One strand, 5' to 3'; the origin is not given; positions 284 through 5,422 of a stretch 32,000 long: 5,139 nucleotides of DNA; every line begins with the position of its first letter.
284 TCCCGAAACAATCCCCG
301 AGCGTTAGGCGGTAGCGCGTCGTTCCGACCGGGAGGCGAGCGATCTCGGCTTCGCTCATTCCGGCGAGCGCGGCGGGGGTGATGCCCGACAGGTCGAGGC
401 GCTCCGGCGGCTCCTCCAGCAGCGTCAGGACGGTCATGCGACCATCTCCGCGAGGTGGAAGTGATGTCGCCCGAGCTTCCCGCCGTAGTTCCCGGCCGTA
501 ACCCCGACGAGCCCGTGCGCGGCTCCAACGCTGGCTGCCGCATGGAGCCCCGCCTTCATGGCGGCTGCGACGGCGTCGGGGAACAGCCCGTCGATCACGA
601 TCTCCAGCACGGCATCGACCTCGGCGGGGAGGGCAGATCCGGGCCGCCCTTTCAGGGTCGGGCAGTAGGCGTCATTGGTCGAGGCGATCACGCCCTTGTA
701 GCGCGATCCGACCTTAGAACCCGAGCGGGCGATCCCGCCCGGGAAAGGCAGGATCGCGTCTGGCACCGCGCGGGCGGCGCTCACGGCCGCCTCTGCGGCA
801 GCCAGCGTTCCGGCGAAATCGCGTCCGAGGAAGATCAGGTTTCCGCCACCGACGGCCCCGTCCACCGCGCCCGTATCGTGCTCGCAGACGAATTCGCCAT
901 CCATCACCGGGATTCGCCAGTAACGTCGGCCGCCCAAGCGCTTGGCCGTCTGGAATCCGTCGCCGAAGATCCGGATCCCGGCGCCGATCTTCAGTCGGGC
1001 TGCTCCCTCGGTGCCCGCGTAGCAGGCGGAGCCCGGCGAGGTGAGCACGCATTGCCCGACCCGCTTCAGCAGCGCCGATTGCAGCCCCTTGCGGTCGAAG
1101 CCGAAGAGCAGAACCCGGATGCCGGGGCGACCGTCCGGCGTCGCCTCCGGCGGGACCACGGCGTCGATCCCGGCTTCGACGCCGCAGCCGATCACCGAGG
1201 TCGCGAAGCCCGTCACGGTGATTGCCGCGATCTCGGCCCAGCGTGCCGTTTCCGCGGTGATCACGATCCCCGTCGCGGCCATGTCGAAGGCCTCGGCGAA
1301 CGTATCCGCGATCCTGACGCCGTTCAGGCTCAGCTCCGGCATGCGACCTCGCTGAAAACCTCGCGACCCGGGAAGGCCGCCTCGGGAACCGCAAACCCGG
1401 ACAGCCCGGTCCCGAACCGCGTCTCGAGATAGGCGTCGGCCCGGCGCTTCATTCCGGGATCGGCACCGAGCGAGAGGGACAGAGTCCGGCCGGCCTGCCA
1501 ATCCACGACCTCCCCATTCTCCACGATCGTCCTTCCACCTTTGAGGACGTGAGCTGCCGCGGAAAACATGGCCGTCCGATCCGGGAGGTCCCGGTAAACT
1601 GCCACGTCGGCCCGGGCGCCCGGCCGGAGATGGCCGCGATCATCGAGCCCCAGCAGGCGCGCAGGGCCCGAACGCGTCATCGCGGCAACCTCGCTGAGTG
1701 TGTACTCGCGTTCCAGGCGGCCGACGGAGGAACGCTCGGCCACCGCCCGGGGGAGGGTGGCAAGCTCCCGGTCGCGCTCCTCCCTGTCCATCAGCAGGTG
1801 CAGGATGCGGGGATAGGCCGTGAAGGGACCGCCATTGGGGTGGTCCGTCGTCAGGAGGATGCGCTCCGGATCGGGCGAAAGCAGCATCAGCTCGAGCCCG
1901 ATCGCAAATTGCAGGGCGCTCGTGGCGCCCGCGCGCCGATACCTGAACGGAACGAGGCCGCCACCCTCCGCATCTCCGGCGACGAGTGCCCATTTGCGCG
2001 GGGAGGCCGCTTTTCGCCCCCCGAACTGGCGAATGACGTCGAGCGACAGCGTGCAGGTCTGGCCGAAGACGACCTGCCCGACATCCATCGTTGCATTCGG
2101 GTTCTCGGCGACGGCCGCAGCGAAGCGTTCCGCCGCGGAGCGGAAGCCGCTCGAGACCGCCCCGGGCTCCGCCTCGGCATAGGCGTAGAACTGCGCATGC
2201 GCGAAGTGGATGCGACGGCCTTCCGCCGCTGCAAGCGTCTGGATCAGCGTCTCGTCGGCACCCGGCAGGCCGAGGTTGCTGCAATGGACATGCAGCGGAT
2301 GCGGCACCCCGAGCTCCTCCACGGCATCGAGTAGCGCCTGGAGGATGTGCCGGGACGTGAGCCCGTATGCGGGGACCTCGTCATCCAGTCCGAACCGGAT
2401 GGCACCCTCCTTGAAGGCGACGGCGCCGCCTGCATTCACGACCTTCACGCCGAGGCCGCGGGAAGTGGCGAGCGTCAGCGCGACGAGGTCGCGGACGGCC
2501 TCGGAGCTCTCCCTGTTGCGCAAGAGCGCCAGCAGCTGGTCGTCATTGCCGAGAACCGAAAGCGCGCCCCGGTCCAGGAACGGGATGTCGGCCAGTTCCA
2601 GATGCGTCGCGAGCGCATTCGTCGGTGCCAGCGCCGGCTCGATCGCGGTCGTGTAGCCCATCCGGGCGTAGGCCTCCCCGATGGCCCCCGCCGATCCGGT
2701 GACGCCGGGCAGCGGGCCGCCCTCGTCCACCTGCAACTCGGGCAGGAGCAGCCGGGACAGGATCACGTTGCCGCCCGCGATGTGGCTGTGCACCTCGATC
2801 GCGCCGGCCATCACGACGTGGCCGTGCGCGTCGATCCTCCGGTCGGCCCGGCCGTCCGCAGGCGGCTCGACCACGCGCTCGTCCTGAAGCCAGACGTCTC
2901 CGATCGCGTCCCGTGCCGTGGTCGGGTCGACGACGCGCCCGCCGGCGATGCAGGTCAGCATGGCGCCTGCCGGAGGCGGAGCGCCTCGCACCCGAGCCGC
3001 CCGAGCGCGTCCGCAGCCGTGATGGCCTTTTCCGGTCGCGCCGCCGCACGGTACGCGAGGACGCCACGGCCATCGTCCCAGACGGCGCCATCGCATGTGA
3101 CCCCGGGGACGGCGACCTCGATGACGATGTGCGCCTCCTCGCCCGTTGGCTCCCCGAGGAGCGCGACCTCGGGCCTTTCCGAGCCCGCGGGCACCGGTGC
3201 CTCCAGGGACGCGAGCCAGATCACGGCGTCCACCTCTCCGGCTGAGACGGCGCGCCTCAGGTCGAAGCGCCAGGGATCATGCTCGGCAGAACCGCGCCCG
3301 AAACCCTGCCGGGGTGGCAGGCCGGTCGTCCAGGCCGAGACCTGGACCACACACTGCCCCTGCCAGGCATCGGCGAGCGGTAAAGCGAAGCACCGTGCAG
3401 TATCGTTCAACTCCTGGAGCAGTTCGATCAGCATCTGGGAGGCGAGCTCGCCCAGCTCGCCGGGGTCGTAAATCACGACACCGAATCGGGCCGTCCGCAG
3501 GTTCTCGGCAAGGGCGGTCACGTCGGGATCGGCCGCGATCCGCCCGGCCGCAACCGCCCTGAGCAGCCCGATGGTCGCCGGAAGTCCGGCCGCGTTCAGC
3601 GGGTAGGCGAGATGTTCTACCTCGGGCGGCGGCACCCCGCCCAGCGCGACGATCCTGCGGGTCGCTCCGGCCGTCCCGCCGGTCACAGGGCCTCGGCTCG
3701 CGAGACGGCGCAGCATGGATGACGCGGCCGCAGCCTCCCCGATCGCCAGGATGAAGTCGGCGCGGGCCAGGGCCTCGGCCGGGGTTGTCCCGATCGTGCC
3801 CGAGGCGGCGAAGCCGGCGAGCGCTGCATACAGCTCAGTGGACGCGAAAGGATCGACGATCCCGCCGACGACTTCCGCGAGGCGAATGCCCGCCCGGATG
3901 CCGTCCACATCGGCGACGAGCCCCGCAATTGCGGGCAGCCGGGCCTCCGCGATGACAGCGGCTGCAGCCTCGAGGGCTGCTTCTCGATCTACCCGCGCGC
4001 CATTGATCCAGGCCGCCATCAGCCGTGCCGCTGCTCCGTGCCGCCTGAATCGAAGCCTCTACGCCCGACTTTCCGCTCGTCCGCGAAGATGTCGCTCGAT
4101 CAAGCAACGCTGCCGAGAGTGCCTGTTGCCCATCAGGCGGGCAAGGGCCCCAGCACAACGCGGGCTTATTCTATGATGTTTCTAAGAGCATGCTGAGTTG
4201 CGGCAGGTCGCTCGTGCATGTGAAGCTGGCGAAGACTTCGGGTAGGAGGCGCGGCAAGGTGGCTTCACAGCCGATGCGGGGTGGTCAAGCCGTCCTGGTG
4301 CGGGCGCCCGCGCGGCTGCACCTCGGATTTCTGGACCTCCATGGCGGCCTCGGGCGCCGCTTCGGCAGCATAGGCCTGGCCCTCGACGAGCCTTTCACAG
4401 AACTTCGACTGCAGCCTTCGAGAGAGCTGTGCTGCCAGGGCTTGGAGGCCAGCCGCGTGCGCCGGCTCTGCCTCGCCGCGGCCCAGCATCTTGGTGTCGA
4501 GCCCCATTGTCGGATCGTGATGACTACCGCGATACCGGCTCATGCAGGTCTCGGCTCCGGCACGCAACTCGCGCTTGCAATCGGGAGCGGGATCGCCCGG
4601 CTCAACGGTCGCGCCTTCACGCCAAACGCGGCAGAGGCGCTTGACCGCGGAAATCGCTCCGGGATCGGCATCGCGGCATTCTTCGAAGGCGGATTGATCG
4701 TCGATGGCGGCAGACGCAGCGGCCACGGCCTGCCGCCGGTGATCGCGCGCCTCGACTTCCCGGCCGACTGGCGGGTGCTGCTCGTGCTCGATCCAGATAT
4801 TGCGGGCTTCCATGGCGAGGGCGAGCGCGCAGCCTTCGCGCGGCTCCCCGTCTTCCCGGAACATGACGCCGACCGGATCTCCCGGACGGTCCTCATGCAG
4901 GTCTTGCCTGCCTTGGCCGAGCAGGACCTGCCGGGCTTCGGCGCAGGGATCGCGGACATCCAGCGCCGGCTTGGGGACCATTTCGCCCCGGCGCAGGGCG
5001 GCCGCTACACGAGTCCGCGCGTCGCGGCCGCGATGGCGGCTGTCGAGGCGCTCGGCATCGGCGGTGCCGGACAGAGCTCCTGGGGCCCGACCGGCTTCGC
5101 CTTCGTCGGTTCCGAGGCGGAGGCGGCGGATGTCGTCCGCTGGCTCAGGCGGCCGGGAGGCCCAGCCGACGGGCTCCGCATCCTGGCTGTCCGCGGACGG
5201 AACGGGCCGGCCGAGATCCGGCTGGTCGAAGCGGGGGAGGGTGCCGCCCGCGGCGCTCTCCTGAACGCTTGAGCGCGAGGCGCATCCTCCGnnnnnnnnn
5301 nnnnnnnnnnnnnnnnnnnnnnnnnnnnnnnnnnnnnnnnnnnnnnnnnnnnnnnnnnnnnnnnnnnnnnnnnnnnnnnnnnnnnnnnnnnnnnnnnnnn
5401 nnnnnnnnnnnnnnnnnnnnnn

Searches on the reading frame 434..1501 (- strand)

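Call 10: search_protein_families(library=ncbifam, proteins=[window:434-1501:-], max_evalue=0.00001)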
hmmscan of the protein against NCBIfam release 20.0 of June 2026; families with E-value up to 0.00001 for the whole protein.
window:434-1501:- (355 aa): 2 families
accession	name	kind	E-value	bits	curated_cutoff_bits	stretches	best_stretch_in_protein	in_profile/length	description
NF002554.0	PRK02114.1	subfamily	1e-127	425.6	297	1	58-354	2-296/297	formylmethanofuran--tetrahydromethanopterin N-formyltransferase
TIGR03119.1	one_C_fhcD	equivalog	1.7e-124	415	292.6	1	64-353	1-288/288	formylmethanofuran--tetrahydromethanopterin N-formyltransferase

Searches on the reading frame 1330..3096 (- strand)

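Call 10: search_protein_families(library=ncbifam, proteins=[window:1330-3096:-], max_evalue=0.00001)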
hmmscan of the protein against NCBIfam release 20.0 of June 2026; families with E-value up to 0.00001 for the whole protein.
window:1330-3096:- (588 aa): 17 families
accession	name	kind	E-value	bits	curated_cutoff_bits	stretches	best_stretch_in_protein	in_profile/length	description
TIGR03121.1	one_C_dehyd_A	equivalog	5.5e-174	579.5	392.75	1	48-573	2-550/556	formylmethanofuran dehydrogenase subunit A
NF042911.1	FMH_DH_FwdA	exception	1.4e-98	330.8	950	1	50-539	4-518/569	tungsten-dependent formylmethanofuran dehydrogenase subunit FwdA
NF006689.0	PRK09237.1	equivalog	5.3e-15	54.9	371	1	48-133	5-87/383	amidohydrolase/deacetylase family metallohydrolase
NF006560.0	PRK09061.1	subfamily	3.6e-12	45.4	340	1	46-106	26-87/517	amidohydrolase family protein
NF005791.0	PRK07627.1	equivalog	7.7e-10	38.3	442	1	49-106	4-64/425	dihydroorotase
NF009060.0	PRK12394.1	equivalog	4.5e-09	35.6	442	0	50-106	7-65/381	metallo-dependent hydrolase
NF009941.0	PRK13404.1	subfamily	1.1e-08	34.2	647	0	49-107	7-64/478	dihydropyrimidinase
NF006839.0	PRK09357.1-4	equivalog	1.3e-07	30.6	576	1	50-106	4-62/422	dihydroorotase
NF011990.0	PRK15446.2-6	subfamily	3.1e-07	29.4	233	0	462-526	323-384/390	alpha-D-ribose 1-methylphosphonate 5-triphosphate diphosphatase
TIGR03178.1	allantoinase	equivalog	3.7e-07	29.3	357.85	0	462-502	344-384/441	allantoinase AllB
NF011989.0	PRK15446.2-5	equivalog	5.6e-07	28.7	565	0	464-523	321-376/385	alpha-D-ribose 1-methylphosphonate 5-triphosphate diphosphatase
TIGR02318.1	phosphono_phnM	equivalog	6.6e-07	28.6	390.55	0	464-522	319-373/376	phosphonate metabolism protein PhnM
NF004839.0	PRK06189.1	equivalog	1.9e-06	26.8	631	0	459-501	347-389/451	allantoinase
NF011987.0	PRK15446.2-3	subfamily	2.2e-06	26.8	253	0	467-528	329-387/395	alpha-D-ribose 1-methylphosphonate 5-triphosphate diphosphatase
NF006838.0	PRK09357.1-3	equivalog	4.2e-06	25.9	644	0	47-102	2-60/423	dihydroorotase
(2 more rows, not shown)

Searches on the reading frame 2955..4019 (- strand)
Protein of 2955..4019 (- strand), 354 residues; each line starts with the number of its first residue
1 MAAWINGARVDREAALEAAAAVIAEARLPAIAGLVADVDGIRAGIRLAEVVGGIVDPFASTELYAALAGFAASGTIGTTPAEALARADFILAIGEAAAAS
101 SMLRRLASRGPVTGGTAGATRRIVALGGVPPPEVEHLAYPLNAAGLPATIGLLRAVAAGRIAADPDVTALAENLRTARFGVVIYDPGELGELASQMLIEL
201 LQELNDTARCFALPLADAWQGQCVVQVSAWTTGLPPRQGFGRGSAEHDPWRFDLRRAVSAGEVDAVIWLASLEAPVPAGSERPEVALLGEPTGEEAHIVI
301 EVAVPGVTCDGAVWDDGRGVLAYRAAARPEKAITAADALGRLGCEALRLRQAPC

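Call 10: search_protein_families(library=ncbifam, proteins=[window:2955-4019:-], max_evalue=0.00001)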
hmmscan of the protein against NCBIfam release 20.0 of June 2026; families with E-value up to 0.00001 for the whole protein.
window:2955-4019:- (354 aa): 1 family
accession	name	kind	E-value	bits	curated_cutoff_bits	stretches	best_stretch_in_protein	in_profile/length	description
TIGR03129.1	one_C_dehyd_B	equivalog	1.2e-31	109.7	327.8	1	6-313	56-389/421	formylmethanofuran dehydrogenase subunit B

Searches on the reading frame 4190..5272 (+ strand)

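Call 10: search_protein_families(library=ncbifam, proteins=[window:4190-5272:+], max_evalue=0.00001)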
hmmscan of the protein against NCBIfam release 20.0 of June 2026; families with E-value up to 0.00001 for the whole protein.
window:4190-5272:+ (360 aa): 2 families
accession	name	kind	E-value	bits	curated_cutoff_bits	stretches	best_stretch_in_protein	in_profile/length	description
NF040726.1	BetaRFA-P_synth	equivalog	3.6e-47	161.1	328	1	37-311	3-296/327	beta-ribofuranosylaminobenzene 5'-phosphate synthase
TIGR00144.1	beta_RFAP_syn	subfamily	3e-45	154.8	113.5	1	36-311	2-292/325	beta-ribofuranosylaminobenzene 5'-phosphate synthase family protein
